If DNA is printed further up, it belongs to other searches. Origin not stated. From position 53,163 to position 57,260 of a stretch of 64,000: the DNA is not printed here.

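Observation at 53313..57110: Secreted subtilisin ectodomain fused in one ORF to an AmpG/PAT-family MFS permease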

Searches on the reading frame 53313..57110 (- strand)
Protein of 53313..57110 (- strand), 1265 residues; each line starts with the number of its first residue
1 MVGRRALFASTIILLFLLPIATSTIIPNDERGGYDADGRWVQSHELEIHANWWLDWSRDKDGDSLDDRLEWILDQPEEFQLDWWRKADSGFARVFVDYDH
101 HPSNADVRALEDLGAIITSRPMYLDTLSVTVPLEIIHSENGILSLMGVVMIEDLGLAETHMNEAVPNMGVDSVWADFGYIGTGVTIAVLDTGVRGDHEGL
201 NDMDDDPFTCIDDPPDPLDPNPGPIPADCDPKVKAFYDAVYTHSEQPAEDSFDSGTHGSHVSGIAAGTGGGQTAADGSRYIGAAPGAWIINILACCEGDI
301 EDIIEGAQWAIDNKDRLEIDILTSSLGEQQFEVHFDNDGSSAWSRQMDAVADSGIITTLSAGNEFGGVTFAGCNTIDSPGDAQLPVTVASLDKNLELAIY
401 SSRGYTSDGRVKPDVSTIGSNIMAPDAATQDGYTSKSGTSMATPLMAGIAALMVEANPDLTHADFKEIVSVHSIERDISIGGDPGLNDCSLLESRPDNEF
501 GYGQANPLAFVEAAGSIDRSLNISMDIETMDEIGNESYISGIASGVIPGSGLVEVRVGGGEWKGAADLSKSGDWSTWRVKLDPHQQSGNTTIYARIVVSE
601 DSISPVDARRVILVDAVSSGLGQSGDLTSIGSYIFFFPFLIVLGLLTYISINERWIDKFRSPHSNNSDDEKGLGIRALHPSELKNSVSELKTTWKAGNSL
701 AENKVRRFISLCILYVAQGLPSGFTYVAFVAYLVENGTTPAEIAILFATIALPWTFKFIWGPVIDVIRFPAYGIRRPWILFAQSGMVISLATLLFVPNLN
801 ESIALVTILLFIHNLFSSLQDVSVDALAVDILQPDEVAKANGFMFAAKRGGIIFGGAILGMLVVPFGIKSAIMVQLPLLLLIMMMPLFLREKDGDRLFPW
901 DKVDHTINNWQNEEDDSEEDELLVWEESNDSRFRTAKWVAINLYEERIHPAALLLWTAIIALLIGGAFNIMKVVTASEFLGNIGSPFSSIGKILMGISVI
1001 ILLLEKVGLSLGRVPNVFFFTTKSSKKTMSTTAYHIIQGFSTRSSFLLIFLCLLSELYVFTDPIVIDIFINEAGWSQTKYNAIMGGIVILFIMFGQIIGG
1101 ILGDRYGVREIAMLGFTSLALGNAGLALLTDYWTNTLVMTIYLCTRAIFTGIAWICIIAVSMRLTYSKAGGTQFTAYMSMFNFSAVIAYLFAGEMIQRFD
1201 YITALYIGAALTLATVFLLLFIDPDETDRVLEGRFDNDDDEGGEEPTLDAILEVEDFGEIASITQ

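Call 3: search_protein_families(library=pfam, proteins=[window:53313-57110:-], max_evalue=1)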
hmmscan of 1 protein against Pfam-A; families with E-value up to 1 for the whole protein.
window:53313-57110:- (1265 aa): 5 families
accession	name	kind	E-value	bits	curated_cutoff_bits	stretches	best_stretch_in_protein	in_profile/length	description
PF00082.27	Peptidase_S8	-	6.7e-42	144.2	21.8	1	181-503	1-288/288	Subtilase family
PF07690.21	MFS_1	-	1.8e-31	109.8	33.4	2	711-1002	1-249/347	Major Facilitator Superfamily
PF03092.22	BT1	-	2e-15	56.9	22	1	718-1047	1-270/432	BT1 family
PF13000.13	Acatn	-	2.5e-07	30.1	23.7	1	708-838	2-153/546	Acetyl-coenzyme A transporter 1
PF03422.21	CBM_6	-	0.014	16.1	28.9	1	549-598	58-110/125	Carbohydrate binding module (family 6)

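Call 4: search_protein_families(library=ncbifam, proteins=[window:53313-57110:-], max_evalue=1)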
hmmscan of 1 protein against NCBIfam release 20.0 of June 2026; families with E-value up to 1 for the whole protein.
window:53313-57110:- (1265 aa): 14 families
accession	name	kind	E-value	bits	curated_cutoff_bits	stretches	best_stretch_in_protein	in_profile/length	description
TIGR00901.2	2A0125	subfamily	1.6e-36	125.9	350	1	706-1221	4-416/417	AmpG family muropeptide MFS transporter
TIGR02718.1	sider_RhtX_FptX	subfamily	9.5e-26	90.6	356.15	2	707-896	2-190/390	RhtX/FptX family siderophore transporter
NF008867.0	PRK11902.1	equivalog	2.3e-15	56.5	656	2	704-858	11-164/419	muropeptide transporter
TIGR03921.1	T7SS_mycosin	equivalog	9.6e-14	51.2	278.75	2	248-466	44-256/353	type VII secretion-associated serine protease mycosin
NF008238.0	PRK11010.1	equivalog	3.1e-12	46.1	756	1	705-885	11-190/492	muropeptide MFS transporter AmpG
TIGR00880.1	2_A_01_02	superfamily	8.8e-07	29.1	131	2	757-885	11-132/141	multidrug resistance protein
NF040553.1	SGO_0316_fam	subfamily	1.2e-06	26.5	1400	1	396-455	652-709/1486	SGO_0316/SGO_0317 family LPXTG-anchored serine peptidase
NF033595.1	denti_PrtP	equivalog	1.7e-06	27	300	1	418-507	421-498/606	dentilisin complex serine proteinase subunit PrtP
NF040809.1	germ_prot_CspBA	exception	3.4e-05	21.7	1250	1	375-455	395-474/1099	bifunctional germination protease/germinant receptor pseudoprotease CspBA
TIGR00900.1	2A0121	subfamily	4e-05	23.1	319.6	1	787-875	74-163/364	H+ Antiporter protein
NF042956.1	IteS_antiphage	equivalog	0.0013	17.1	900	1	256-453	292-508/747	S8 family anti-phage peptidase IteS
NF051851.1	AtpSerPepEprS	equivalog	0.0023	16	1700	1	341-472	211-336/988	autotransporter serine peptidase EprS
TIGR00890.1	2A0111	subfamily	0.009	15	374.85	1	783-883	277-375/377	oxalate/formate antiport family MFS transporter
TIGR03895.1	protease_PatA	subfamily_domain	0.012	14.4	421.05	1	418-455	143-178/606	PatA/PatG family cyanobactin maturation protease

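Call 5: find_homologous_proteins(query=window:53313-57110:-, max_evalue=1e-10)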
Query window:53313-57110:- (1265 aa): 493 proteins with E <= 1e-10 among 8000 candidates; the best 120 are listed.
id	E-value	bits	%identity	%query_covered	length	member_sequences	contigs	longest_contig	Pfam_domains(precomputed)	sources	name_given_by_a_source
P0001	0.0e+0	2831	99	100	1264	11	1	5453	PF13000.14,PF03092.23,PF00082.28,PF07690.22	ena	-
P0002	0.0e+0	2130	75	100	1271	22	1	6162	PF13000.14,PF00082.28,PF07690.22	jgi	jgi:subtilisin family serine protease/MFS family permease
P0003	0.0e+0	2091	74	100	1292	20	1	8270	PF13000.14,PF03092.23,PF00082.28,PF07690.22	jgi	-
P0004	0.0e+0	2053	71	98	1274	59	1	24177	PF13000.14,PF03092.23,PF00082.28,PF07690.22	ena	-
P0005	0.0e+0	2052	71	100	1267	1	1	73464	PF13000.14,PF00082.28,PF07690.22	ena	-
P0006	0.0e+0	2049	71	100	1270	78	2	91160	PF13000.14,PF00082.28,PF07690.22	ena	-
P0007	0.0e+0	2044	71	100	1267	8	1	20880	PF13000.14,PF00082.28,PF07690.22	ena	-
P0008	0.0e+0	2044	71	100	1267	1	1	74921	PF13000.14,PF00082.28,PF07690.22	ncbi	-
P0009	0.0e+0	2040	71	100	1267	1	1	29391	PF13000.14,PF00082.28,PF07690.22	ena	-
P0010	0.0e+0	2036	71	100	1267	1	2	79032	PF13000.14,PF00082.28,PF07690.22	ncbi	-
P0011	0.0e+0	2036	71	100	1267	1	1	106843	PF13000.14,PF00082.28,PF07690.22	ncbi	-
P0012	0.0e+0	2036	71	100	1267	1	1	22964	PF13000.14,PF00082.28,PF07690.22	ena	-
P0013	0.0e+0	2035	71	100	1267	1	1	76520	PF13000.14,PF00082.28,PF07690.22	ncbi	-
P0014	0.0e+0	2034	71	100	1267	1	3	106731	PF13000.14,PF00082.28,PF07690.22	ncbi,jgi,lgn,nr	ncbi:MAG: hypothetical protein CXT64_04735 [Methanobacteriota archaeon]|nr:MAG: hypothetical protein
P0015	0.0e+0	2034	71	100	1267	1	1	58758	PF13000.14,PF00082.28,PF07690.22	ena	-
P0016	0.0e+0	2034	71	100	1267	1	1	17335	PF13000.14,PF00082.28,PF07690.22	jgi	-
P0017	0.0e+0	2034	71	100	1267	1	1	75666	PF13000.14,PF00082.28,PF07690.22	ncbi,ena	-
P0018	0.0e+0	2034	71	100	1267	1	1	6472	PF13000.14,PF00082.28,PF07690.22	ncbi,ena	-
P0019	0.0e+0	2033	71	100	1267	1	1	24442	PF13000.14,PF00082.28,PF07690.22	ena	-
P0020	0.0e+0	2033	71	100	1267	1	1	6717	PF13000.14,PF00082.28,PF07690.22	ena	-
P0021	0.0e+0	2033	71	100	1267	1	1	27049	PF13000.14,PF00082.28,PF07690.22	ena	-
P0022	0.0e+0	2032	71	100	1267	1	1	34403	PF13000.14,PF00082.28,PF07690.22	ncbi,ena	-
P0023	0.0e+0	2032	71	100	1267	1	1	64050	PF13000.14,PF00082.28,PF07690.22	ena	-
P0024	0.0e+0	2032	71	100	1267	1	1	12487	PF13000.14,PF00082.28,PF07690.22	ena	-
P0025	0.0e+0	2032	71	100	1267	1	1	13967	PF13000.14,PF00082.28,PF07690.22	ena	-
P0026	0.0e+0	2032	71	100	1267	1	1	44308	PF13000.14,PF00082.28,PF07690.22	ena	-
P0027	0.0e+0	2031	71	100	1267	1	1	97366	PF13000.14,PF00082.28,PF07690.22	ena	-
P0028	0.0e+0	2031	71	100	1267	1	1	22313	PF13000.14,PF00082.28,PF07690.22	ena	-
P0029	0.0e+0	2031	71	100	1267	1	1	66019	PF13000.14,PF00082.28,PF07690.22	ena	-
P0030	0.0e+0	2031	71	100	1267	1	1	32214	PF13000.14,PF00082.28,PF07690.22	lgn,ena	-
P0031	0.0e+0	2031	71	100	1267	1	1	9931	PF13000.14,PF00082.28,PF07690.22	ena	-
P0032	0.0e+0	2031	71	100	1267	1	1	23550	PF13000.14,PF00082.28,PF07690.22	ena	-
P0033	0.0e+0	2031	71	100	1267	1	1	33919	PF13000.14,PF00082.28,PF07690.22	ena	-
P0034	0.0e+0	2031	71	100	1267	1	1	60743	PF13000.14,PF00082.28,PF07690.22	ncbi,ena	-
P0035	0.0e+0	2031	71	100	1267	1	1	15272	PF13000.14,PF00082.28,PF07690.22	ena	-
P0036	0.0e+0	2030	71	100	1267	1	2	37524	PF13000.14,PF00082.28,PF07690.22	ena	-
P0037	0.0e+0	2030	71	100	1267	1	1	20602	PF13000.14,PF00082.28,PF07690.22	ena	-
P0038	0.0e+0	2030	71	100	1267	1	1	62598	PF13000.14,PF00082.28,PF07690.22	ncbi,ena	-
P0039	0.0e+0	2030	71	100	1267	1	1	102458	PF13000.14,PF00082.28,PF07690.22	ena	-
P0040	0.0e+0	2030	71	100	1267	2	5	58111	PF13000.14,PF00082.28,PF07690.22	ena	-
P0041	0.0e+0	2030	71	100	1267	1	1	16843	PF13000.14,PF00082.28,PF07690.22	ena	-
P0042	0.0e+0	2030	71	100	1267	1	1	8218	PF13000.14,PF00082.28,PF07690.22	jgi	-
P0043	0.0e+0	2030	71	100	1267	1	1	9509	PF13000.14,PF00082.28,PF07690.22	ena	-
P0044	0.0e+0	2030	71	100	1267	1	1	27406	PF13000.14,PF00082.28,PF07690.22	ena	-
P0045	0.0e+0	2030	71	100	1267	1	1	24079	PF13000.14,PF00082.28,PF07690.22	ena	-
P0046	0.0e+0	2029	71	100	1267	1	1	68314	PF13000.14,PF00082.28,PF07690.22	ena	-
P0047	0.0e+0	2029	71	100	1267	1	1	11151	PF13000.14,PF00082.28,PF07690.22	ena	-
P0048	0.0e+0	2029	71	100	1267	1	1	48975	PF13000.14,PF00082.28,PF07690.22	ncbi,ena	-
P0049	0.0e+0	2029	71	100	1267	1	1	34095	PF13000.14,PF00082.28,PF07690.22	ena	-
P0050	0.0e+0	2029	71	100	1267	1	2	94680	PF13000.14,PF00082.28,PF07690.22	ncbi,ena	-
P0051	0.0e+0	2029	71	100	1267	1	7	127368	PF13000.14,PF00082.28,PF07690.22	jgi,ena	jgi:subtilisin family serine protease/MFS family permease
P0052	0.0e+0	2029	71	100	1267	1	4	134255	PF13000.14,PF00082.28,PF07690.22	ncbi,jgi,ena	-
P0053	0.0e+0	2029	71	100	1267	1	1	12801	PF13000.14,PF00082.28,PF07690.22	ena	-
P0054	0.0e+0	2029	71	100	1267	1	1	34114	PF13000.14,PF00082.28,PF07690.22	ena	-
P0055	0.0e+0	2029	71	100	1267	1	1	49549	PF13000.14,PF00082.28,PF07690.22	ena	-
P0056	0.0e+0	2028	70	100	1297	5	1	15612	PF13000.14,PF00082.28,PF07690.22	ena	-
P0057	0.0e+0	2028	71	100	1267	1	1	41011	PF13000.14,PF00082.28,PF07690.22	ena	-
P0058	0.0e+0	2028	71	100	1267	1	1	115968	PF13000.14,PF00082.28,PF07690.22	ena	-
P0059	0.0e+0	2028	71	100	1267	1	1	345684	PF13000.14,PF00082.28,PF07690.22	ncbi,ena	-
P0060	0.0e+0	2028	71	100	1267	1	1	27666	PF13000.14,PF00082.28,PF07690.22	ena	-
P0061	0.0e+0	2028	70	100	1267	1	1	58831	PF13000.14,PF00082.28,PF07690.22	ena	-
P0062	0.0e+0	2027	71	100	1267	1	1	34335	PF13000.14,PF00082.28,PF07690.22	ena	-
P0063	0.0e+0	2027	70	100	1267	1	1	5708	PF13000.14,PF00082.28,PF07690.22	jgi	-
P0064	0.0e+0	2027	71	100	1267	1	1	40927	PF13000.14,PF00082.28,PF07690.22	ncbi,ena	-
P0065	0.0e+0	2027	71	100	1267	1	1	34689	PF13000.14,PF00082.28,PF07690.22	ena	-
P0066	0.0e+0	2027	71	100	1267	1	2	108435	PF13000.14,PF00082.28,PF07690.22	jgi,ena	jgi:subtilisin family serine protease/MFS family permease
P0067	0.0e+0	2027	71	100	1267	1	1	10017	PF13000.14,PF00082.28,PF07690.22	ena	-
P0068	0.0e+0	2027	71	100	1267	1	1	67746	PF13000.14,PF00082.28,PF07690.22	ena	-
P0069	0.0e+0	2026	70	100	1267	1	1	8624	PF13000.14,PF00082.28,PF07690.22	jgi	jgi:subtilisin family serine protease/MFS family permease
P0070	0.0e+0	2026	70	100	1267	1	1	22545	PF13000.14,PF00082.28,PF07690.22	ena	-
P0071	0.0e+0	2012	71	98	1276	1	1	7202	PF13000.14,PF00082.28,PF07690.22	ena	-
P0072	0.0e+0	2003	71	98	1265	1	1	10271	PF13000.14,PF00082.28,PF07690.22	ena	-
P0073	0.0e+0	1965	68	100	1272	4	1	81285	PF13000.14,PF00082.28,PF07690.22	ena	-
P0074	0.0e+0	1964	68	98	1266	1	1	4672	PF13000.14,PF00082.28,PF07690.22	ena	-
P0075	0.0e+0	1962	68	100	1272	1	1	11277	PF13000.14,PF00082.28,PF07690.22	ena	-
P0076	0.0e+0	1952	68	97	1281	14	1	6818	PF13000.14,PF00082.28,PF07690.22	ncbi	-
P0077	0.0e+0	1949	67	100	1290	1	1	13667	PF13000.14,PF00082.28,PF07690.22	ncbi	-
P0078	0.0e+0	1948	68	98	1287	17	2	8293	PF13000.14,PF00082.28,PF07690.22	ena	-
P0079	0.0e+0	1947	68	98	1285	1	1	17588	PF13000.14,PF00082.28,PF07690.22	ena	-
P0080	0.0e+0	1946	68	98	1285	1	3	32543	PF13000.14,PF00082.28,PF07690.22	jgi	-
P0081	0.0e+0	1945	67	100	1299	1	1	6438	PF13000.14,PF00082.28,PF07690.22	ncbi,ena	-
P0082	0.0e+0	1945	67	98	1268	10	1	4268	PF13000.14,PF00082.28,PF07690.22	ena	-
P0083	0.0e+0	1942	68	98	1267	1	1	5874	PF13000.14,PF00082.28,PF07690.22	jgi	jgi:subtilisin family serine protease/MFS family permease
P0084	0.0e+0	1937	67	98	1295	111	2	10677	PF13000.14,PF00082.28,PF07690.22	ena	-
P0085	0.0e+0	1934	68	98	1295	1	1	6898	PF13000.14,PF00082.28,PF07690.22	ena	-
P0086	0.0e+0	1933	67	98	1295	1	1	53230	PF13000.14,PF00082.28,PF07690.22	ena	-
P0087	0.0e+0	1933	67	98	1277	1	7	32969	PF13000.14,PF00082.28,PF07690.22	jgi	jgi:subtilisin family serine protease/MFS family permease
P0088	0.0e+0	1933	67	98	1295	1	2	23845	PF13000.14,PF00082.28,PF07690.22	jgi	-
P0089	0.0e+0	1933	67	98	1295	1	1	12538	PF13000.14,PF00082.28,PF07690.22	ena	-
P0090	0.0e+0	1933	67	98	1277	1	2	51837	PF13000.14,PF00082.28,PF07690.22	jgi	jgi:subtilisin family serine protease/MFS family permease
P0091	0.0e+0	1933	67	98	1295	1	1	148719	PF13000.14,PF00082.28,PF07690.22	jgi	-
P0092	0.0e+0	1932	68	99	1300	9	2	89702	PF13000.14,PF03092.23,PF00082.28,PF07690.22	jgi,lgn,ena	-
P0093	0.0e+0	1931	67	98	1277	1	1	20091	PF13000.14,PF00082.28,PF07690.22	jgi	-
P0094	0.0e+0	1931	67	98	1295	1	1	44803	PF13000.14,PF00082.28,PF07690.22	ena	-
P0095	0.0e+0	1930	67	98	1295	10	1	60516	PF13000.14,PF00082.28,PF07690.22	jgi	-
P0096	0.0e+0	1928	67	98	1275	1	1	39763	PF13000.14,PF00082.28,PF07690.22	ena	-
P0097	0.0e+0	1928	67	98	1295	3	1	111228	PF13000.14,PF00082.28,PF07690.22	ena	-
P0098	0.0e+0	1926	67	98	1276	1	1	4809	PF13000.14,PF00082.28,PF07690.22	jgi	-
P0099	0.0e+0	1925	67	98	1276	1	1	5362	PF13000.14,PF00082.28,PF07690.22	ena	-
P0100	0.0e+0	1925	67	98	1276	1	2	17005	PF13000.14,PF00082.28,PF07690.22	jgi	jgi:subtilisin family serine protease/MFS family permease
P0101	0.0e+0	1922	67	98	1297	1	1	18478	PF13000.14,PF00082.28,PF07690.22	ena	-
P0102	0.0e+0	1922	67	98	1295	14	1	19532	PF13000.14,PF00082.28,PF07690.22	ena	-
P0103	0.0e+0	1920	68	98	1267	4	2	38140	PF13000.14,PF03092.23,PF00082.28,PF07690.22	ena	-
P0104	0.0e+0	1920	68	98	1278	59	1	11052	PF13000.14,PF00082.28,PF07690.22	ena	-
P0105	0.0e+0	1920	66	98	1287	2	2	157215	PF13000.14,PF00082.28,PF07690.22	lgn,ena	-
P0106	0.0e+0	1918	67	98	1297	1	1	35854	PF13000.14,PF00082.28,PF07690.22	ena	-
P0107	0.0e+0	1917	67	98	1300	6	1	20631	PF13000.14,PF00082.28,PF07690.22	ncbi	-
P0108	0.0e+0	1917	68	98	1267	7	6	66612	PF13000.14,PF03092.23,PF00082.28,PF07690.22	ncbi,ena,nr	ncbi:MAG: hypothetical protein CMA68_01990 [Euryarchaeota archaeon]|nr:hypothetical protein [Euryarc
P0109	0.0e+0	1916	67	98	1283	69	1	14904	PF13000.14,PF00082.28,PF07690.22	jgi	-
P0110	0.0e+0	1915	67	98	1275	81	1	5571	PF13000.14,PF00082.28,PF07690.22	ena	-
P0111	0.0e+0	1914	67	98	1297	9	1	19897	PF13000.14,PF00082.28,PF07690.22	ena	-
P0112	0.0e+0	1913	67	98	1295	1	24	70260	PF13000.14,PF00082.28,PF07690.22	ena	-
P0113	0.0e+0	1912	67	98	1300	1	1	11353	PF13000.14,PF00082.28,PF07690.22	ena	-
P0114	0.0e+0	1911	67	98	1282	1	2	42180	PF13000.14,PF00082.28,PF07690.22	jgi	-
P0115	0.0e+0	1911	67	98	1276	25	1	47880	PF13000.14,PF00082.28,PF07690.22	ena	-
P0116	0.0e+0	1911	67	98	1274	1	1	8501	PF13000.14,PF03092.23,PF00082.28,PF07690.22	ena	-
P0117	0.0e+0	1910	67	98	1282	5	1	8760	PF13000.14,PF00082.28,PF07690.22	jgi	-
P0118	0.0e+0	1908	66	98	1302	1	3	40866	PF13000.14,PF00082.28,PF07690.22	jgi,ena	-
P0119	0.0e+0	1908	66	98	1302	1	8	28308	PF13000.14,PF00082.28,PF07690.22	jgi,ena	-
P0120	0.0e+0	1908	67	98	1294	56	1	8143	PF13000.14,PF00082.28,PF07690.22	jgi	-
